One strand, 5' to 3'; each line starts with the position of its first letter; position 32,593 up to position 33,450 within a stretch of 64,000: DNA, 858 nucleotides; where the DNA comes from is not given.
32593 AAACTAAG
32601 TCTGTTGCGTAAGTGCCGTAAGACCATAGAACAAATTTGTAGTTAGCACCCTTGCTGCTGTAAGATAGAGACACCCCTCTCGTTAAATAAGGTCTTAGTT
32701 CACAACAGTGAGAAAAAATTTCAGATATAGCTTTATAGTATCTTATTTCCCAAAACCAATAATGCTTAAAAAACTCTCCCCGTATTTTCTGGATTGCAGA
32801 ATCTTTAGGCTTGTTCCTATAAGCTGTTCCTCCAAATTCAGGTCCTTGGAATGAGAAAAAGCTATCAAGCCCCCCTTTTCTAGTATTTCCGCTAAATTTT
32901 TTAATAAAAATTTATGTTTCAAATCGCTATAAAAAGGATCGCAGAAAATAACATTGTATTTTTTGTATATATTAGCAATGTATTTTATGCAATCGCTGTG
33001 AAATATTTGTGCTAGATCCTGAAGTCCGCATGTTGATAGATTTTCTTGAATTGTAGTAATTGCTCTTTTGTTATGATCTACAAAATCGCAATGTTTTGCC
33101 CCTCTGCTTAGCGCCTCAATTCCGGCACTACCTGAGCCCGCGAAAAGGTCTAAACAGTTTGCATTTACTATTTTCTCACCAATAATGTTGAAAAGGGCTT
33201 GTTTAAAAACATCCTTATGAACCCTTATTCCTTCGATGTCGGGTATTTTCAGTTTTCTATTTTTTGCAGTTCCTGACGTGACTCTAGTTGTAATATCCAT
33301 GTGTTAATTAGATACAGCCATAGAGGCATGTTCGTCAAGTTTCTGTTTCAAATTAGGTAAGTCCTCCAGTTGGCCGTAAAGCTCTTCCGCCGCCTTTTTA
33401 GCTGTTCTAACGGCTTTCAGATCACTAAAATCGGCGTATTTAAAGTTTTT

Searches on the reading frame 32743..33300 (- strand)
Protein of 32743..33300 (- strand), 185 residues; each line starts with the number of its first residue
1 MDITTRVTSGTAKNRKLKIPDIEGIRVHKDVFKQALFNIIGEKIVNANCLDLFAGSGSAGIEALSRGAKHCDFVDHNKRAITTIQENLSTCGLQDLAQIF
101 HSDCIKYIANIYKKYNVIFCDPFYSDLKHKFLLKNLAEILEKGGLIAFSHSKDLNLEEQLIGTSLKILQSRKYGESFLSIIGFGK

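Call 53: search_protein_families(library=pfam, proteins=[window:32743-33300:-], max_evalue=0.001)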
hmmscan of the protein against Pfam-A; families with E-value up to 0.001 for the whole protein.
window:32743-33300:- (185 aa): 6 families
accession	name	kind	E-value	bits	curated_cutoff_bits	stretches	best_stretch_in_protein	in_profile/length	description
PF03602.21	Cons_hypoth95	-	1.3e-41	142.7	24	1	5-180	1-180/182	Conserved hypothetical protein 95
PF05175.20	MTS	-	1.1e-09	38.6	23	1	35-160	22-150/170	Methyltransferase small domain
PF02005.22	TRM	-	0.0001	22.1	27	1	36-127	39-133/376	N2,N2-dimethylguanosine tRNA methyltransferase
PF06325.19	PrmA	-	0.00039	20.5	22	1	47-149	163-259/296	Ribosomal protein L11 methyltransferase (PrmA)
PF13847.12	Methyltransf_31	-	0.00042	20.4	27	1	46-160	4-118/145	Methyltransferase domain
PF13649.12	Methyltransf_25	-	0.00099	20.2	27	0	50-144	2-97/97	Methyltransferase domain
